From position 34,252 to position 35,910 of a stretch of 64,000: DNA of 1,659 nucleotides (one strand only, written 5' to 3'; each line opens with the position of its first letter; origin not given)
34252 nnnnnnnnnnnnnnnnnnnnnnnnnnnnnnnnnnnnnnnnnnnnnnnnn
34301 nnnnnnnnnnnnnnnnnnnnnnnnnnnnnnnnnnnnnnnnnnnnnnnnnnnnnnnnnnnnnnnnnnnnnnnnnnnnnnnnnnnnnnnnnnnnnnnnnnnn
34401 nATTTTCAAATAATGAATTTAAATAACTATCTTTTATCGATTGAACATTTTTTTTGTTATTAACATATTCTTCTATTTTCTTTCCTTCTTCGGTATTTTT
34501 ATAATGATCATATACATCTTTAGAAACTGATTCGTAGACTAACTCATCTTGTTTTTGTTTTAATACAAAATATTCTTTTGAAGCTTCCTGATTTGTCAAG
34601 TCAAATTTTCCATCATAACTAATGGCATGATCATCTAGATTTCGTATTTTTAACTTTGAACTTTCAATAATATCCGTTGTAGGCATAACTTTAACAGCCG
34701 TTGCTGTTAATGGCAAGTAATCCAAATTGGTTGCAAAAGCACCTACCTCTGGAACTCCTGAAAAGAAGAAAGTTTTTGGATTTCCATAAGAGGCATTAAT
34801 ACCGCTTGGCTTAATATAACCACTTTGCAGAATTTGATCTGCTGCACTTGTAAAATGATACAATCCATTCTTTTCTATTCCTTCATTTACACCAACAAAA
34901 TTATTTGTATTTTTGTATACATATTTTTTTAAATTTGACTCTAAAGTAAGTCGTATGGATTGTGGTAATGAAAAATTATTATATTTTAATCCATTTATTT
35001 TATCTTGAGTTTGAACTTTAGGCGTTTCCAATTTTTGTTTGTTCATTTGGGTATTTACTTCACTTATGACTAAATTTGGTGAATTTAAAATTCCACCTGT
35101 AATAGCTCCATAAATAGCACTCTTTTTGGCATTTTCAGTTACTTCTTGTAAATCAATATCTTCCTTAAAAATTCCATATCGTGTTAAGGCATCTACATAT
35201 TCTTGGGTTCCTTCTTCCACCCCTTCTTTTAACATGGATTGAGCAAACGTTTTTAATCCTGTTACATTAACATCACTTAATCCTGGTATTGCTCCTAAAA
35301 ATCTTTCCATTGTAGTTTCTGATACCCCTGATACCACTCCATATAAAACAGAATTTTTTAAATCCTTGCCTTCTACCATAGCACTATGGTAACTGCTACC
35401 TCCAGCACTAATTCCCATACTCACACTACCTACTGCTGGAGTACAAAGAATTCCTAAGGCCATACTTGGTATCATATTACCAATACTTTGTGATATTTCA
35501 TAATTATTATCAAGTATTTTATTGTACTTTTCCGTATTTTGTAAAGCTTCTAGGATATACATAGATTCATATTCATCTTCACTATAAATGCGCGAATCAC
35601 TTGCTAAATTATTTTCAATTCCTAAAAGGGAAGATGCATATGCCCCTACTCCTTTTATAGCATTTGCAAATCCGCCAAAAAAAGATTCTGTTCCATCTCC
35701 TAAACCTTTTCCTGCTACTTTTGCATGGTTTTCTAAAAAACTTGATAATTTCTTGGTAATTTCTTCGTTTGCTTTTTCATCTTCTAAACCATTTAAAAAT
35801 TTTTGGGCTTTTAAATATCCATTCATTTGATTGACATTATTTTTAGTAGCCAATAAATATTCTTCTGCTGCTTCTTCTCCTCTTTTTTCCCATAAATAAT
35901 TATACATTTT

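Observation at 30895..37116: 2074-aa multi-domain toxin candidate: helical N-terminal region + two Gly-rich segments + duplicated adapter domain, each copy preceding a different enzymatic module (HEMGH zincin; transglutaminase-like Cys-His-Asp)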

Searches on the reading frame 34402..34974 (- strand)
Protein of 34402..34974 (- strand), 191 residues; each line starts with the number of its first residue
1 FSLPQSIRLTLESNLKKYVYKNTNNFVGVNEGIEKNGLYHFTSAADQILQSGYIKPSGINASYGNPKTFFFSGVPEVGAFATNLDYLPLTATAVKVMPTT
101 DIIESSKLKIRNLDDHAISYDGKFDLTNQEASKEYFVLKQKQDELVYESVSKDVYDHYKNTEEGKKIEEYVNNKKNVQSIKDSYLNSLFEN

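Call 16: find_homologous_proteins(query=A1, max_evalue=0.001)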
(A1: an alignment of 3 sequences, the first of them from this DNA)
Query A1 (3 sequences) (179 aa, profile of the alignment): 1 proteins with E <= 0.001 among 3649 candidates.
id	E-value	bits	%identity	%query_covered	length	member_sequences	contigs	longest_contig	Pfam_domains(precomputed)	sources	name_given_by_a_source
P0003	1.1e-61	226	66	76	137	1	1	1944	-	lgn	-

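Call 18: search_protein_families(library=pfam, proteins=[window:34402-34974:-], max_evalue=10)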
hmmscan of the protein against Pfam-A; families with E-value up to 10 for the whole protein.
seq(191 aa): 0 families

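Call 21: search_solved_structures(query=A1, max_evalue=10, show_alignments=3)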
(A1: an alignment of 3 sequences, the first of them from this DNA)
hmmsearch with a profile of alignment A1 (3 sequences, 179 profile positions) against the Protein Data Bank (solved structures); distinct sequences matched with E-value up to 10: 5.
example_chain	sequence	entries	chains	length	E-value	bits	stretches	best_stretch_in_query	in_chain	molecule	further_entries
4wnz_A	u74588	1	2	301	0.34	13.8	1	53-152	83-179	CRISPR system Cmr subunit Cmr4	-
4rdp_A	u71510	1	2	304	0.35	13.7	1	53-152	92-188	CRISPR system Cmr subunit Cmr4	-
4w8w_A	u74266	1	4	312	0.36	13.7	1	53-152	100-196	CRISPR system Cmr subunit Cmr4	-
6noe_A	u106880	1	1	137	0.74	12.7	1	122-164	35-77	Cellular retinoic acid-binding protein 2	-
6ir8_A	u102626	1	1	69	1.1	12.1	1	99-138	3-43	OsWRKY45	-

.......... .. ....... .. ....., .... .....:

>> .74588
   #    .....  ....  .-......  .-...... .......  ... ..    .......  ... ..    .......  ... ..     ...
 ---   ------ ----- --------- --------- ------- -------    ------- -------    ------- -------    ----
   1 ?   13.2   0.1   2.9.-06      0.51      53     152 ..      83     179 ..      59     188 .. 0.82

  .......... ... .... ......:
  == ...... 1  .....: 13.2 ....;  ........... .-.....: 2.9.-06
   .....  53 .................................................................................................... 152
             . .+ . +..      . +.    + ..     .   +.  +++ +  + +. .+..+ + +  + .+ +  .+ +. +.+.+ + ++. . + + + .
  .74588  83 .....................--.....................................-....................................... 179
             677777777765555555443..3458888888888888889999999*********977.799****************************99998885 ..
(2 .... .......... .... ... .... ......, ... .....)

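Call 27: search_protein_representatives(alignment_id=A1)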
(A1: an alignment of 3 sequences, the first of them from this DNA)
Query: 3 sequences, 179 profile positions. Proteins with E-value up to 0.001 (for the whole library): 188; up to 1e-10: 131; up to 1e-30: 39. The best 150 are listed.
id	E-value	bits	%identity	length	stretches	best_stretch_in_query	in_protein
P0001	5.5e-181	612.6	-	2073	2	1-179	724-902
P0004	3.9e-74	264.5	-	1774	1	2-177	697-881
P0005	4.6e-74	264.2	-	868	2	1-178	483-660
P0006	1.3e-72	259.5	-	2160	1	2-179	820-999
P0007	2.2e-72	258.8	-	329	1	1-179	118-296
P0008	4.3e-71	254.6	-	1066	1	1-177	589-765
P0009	1.5e-70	252.8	-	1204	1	2-179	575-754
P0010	1.7e-68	246.1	-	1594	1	2-177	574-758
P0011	2.0e-68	245.9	-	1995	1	2-179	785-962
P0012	2.6e-68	245.5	-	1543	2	2-178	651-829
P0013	3.3e-68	245.2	-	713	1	2-178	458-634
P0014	5.7e-68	244.4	-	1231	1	2-178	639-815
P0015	1.4e-67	243.2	-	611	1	2-179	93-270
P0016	5.1e-67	241.3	-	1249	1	2-178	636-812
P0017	3.6e-66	238.5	-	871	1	2-179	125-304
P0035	1.7e-58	213.6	-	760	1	2-178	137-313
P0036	9.4e-58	211.1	-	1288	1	3-178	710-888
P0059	4.5e-23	98.1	-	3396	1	7-154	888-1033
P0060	5.7e-23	97.8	-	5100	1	8-169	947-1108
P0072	2.1e-21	92.7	-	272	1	7-148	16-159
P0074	6.0e-21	91.2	-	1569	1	8-165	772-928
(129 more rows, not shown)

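Call 32: search_protein_families(library=pfam, alignment_id=A2, max_evalue=0.01)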
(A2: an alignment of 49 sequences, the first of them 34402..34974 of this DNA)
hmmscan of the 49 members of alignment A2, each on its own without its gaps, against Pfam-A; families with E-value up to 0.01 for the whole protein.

A. member 1, window:34402-34974:- (191 aa): 0 families

B. families by the number of members that match (of 49 scanned): 5 families
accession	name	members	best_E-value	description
PF15633.11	Tox-ART-HYD1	13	9.6e-05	HYD1 signature containing ADP-ribosyltransferase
PF14676.12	FANCI_S2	1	0.0015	FANCI solenoid 2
PF03467.21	Smg4_UPF3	1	0.0041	Smg-4/UPF3 family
PF14955.12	MRP-S24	1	0.0048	Mitochondrial ribosome subunit S24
PF07926.17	TPR_MLP1_2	1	0.0054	TPR/MLP1/MLP2-like protein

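Call 36: predict_structure(alignment_id=A2)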
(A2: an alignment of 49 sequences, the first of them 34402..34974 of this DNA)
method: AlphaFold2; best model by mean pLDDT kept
length: 191 residues; sequences in the alignment: 49
mean_pLDDT: 93.2   pTM: 0.87
mean pLDDT of the five models: 93.2, 92.8, 92.8, 92.3, 91.3
residues with pLDDT >= 90: 155; 70-90: 33; 50-70: 3; < 50: 0
segments of 3 or more residues with pLDDT < 50: none
pLDDT, mean of each block of 10 residues (from residue 1): 69 79 95 98 98 93 88 97 94 98 96 93 96 98 97 98 98 96 89 75
secondary structure, 60 per line:
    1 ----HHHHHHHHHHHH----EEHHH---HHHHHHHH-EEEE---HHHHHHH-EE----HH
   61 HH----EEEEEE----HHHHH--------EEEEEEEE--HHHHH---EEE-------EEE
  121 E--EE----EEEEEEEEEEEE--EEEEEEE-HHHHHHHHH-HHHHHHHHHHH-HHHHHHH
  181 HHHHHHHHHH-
elements in order: H5-16 H29-36 E38-41 H45-51 H59-62 E67-72 H77-81 E90-97 H100-104 E108-110 E118-121 E130-141 E144-150 H152-160 H162-172 H174-190

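Call 47: search_protein_families(library=phrogs, proteins=[window:34402-34974:-], max_evalue=1)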
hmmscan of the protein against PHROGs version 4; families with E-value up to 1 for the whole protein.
window:34402-34974:- (191 aa): 2 families
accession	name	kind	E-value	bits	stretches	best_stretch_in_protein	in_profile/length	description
phrog_651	-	head and packaging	0.0026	18.5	1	11-44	27-61/158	head morphogenesis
phrog_38725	-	unknown function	0.22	12.8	1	103-154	4-56/83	-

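Call 51: find_related_loci(query=A1, collection=genome_contigs, flank=10000)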
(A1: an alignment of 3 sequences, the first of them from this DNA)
Query A1 (179 aa) in genome_contigs; peptide patterns used: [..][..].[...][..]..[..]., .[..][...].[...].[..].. (x = any residue, [..] = any of these).
198 stretches matched a pattern; 1 encode a relative of the query (tblastn E <= 1e-3); 1 distinct loci.
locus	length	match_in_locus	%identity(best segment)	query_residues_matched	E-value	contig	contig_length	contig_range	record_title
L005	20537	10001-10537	91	1-179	2e-110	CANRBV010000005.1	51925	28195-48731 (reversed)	MAG: uncultured Bacilli bacterium isolate Lapin-028__bin53 genome assembly, contig: Lapin-028__NODE_603_length_51925_cov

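Call 67: find_encoding_contigs(protein=P0036, flank=6000, max_places=2)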
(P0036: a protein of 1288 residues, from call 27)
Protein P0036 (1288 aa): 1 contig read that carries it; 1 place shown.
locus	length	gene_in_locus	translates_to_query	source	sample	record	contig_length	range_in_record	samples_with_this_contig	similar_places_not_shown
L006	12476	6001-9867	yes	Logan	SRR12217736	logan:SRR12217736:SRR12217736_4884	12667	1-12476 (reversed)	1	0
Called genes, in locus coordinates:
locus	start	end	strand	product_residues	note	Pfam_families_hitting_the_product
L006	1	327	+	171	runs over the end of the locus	?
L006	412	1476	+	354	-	PF03462:PCRF, PF00472:RF-1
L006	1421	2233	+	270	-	PF07669:Eco57I (weak), PF05175:MTS, PF06325:PrmA, PF13649:Methyltransf_25, PF13847:Methyltransf_31, PF08241:Methyltransf_11 (faint), PF08242:Methyltransf_12 (weak)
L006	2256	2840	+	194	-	PF09551:Spore_II_R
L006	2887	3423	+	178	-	PF02659:Mntp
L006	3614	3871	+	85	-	-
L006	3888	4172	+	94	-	PF06013:WXG100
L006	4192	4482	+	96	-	PF06013:WXG100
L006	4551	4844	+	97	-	-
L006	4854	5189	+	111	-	-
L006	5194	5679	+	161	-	-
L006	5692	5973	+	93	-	PF13780:DUF4176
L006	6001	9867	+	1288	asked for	-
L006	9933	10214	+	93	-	-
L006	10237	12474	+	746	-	?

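Call 69: find_encoding_contigs(protein=P0074, flank=5000, max_places=2)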
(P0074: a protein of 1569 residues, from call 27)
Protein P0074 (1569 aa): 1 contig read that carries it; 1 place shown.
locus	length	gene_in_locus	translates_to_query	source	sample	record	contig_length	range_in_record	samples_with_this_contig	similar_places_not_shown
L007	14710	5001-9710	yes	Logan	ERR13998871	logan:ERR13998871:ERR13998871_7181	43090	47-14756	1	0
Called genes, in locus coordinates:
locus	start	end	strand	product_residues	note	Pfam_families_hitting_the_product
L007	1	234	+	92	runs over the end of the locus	?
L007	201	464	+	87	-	-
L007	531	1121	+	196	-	PF13338:AbiEi_4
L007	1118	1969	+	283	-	PF08843:AbiEii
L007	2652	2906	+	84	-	-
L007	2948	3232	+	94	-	PF06013:WXG100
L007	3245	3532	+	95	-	PF06013:WXG100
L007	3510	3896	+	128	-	-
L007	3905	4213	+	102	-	PF06013:WXG100, PF13012:MitMem_reg (weak)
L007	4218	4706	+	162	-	-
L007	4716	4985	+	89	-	PF13780:DUF4176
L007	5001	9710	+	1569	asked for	-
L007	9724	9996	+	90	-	-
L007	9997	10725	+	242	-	PF01163:RIO1 (weak), PF00069:Pkinase, PF07714:PK_Tyr_Ser-Thr, PF14531:Kinase-like (faint), PF03109:ABC1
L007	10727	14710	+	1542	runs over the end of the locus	PF01580:FtsK_SpoIIIE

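Call 70: find_encoding_contigs(protein=P0035, flank=5000, max_places=2)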
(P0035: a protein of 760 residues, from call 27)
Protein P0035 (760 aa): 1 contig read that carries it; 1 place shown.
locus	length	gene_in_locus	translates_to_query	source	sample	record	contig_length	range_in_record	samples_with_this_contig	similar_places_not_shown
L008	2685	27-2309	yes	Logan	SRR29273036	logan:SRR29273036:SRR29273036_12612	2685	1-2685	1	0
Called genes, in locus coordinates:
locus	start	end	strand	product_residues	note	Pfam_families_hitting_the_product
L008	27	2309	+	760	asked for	-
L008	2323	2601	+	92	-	-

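Call 74: find_encoding_contigs(protein=P0072, flank=6000, max_places=3)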
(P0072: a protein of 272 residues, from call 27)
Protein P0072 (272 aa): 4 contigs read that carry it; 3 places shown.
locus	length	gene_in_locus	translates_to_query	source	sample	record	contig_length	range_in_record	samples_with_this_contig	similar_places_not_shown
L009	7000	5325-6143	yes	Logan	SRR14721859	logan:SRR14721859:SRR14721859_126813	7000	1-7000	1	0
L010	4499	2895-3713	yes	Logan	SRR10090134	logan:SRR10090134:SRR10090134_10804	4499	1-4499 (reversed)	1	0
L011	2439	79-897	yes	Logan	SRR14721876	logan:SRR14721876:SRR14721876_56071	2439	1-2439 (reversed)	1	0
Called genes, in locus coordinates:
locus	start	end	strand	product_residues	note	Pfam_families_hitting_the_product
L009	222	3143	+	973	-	PF02368:Big_2, PF02368:Big_2, PF22359:Big-like, PF02368:Big_2, PF02368:Big_2, PF22359:Big-like, PF02368:Big_2, PF22359:Big-like, +7 more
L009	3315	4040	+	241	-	-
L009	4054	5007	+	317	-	PF00963:Cohesin, PF21461:HL_N-beta (weak)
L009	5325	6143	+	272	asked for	-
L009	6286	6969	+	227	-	PF02390:Methyltransf_4, PF13649:Methyltransf_25 (faint)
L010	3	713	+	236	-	?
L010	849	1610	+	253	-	-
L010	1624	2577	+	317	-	PF00963:Cohesin, PF21461:HL_N-beta (weak)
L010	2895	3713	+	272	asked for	-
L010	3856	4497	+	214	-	?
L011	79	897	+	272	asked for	-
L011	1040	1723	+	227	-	PF02390:Methyltransf_4, PF13649:Methyltransf_25 (faint)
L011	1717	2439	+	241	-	?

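Call 108: find_encoding_contigs(protein=P0060, flank=6000, max_places=1)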
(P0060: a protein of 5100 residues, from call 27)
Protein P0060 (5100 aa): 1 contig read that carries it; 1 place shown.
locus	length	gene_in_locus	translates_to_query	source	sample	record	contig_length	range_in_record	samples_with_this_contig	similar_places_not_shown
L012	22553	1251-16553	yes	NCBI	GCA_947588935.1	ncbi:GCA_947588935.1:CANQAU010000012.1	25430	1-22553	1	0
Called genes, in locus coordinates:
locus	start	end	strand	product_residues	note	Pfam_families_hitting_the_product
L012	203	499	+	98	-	-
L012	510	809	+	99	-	-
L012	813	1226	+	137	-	-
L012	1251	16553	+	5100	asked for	PF03496:ADPrib_exo_Tox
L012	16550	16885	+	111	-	-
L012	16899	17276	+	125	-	PF13780:DUF4176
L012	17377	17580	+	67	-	PF00584:SecE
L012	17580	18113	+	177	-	PF02357:NusG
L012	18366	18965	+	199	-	PF03946:Ribosomal_L11_N, PF00298:Ribosomal_L11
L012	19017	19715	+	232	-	PF00687:Ribosomal_L1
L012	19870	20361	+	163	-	PF00466:Ribosomal_L10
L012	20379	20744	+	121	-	PF16320:Ribosomal_L12_N, PF00542:Ribosomal_L12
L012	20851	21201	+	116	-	-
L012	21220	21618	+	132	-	-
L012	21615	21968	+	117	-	-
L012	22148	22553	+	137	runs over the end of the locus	PF00164:Ribosom_S12_S23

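Call 109: find_encoding_contigs(protein=P0059, flank=6000, max_places=1)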
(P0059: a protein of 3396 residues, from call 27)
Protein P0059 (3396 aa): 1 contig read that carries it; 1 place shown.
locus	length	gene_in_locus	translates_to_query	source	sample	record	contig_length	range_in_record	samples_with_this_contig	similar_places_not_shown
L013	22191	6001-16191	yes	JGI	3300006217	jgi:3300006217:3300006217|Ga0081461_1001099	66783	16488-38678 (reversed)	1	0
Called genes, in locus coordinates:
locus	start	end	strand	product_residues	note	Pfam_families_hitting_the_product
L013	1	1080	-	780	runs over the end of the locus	PF03477:ATP-cone, PF13597:NRDD, PF00462:Glutaredoxin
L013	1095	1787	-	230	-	PF13353:Fer4_12, PF04055:Radical_SAM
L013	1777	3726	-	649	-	PF03477:ATP-cone, PF13597:NRDD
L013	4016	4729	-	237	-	PF01609:DDE_Tnp_1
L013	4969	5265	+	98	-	PF06013:WXG100 (weak), PF24693:DUF7660 (faint)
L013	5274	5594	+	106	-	-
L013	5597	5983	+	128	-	-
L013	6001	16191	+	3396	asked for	PF03496:ADPrib_exo_Tox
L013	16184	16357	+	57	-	-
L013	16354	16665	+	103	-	PF13780:DUF4176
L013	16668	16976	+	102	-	-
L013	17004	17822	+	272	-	PF01026:TatD_DNase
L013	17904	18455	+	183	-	-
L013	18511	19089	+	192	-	PF12844:HTH_19 (weak), PF13560:HTH_31, PF01381:HTH_3, PF07022:Phage_CI_repr (faint), PF01381:HTH_3 (weak)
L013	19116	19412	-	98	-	-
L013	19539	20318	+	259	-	PF00398:RrnaAD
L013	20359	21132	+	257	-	PF05582:Peptidase_U57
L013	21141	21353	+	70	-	PF06257:VEG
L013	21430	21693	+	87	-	PF04026:SpoVG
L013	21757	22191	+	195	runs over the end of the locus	-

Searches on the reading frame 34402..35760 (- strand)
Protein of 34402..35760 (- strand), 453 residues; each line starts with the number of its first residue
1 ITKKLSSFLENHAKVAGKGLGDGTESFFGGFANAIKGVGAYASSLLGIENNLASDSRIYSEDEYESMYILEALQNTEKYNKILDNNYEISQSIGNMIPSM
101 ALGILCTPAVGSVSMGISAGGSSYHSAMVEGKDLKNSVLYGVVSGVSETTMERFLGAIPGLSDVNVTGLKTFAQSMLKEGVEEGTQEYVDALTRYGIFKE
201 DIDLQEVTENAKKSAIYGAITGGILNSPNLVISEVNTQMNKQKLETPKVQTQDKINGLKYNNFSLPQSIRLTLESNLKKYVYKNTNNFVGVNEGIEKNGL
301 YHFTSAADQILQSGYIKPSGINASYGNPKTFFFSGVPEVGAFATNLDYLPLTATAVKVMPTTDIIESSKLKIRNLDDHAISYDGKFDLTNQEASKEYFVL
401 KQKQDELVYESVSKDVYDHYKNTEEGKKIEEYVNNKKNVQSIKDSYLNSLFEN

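Call 104: search_dna_similar(query=window:34402-35760:-, collection=phages, mode=protein, max_evalue=0.001, max_rows=15)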
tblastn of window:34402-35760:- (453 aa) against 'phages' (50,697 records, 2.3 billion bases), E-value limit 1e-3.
No match.
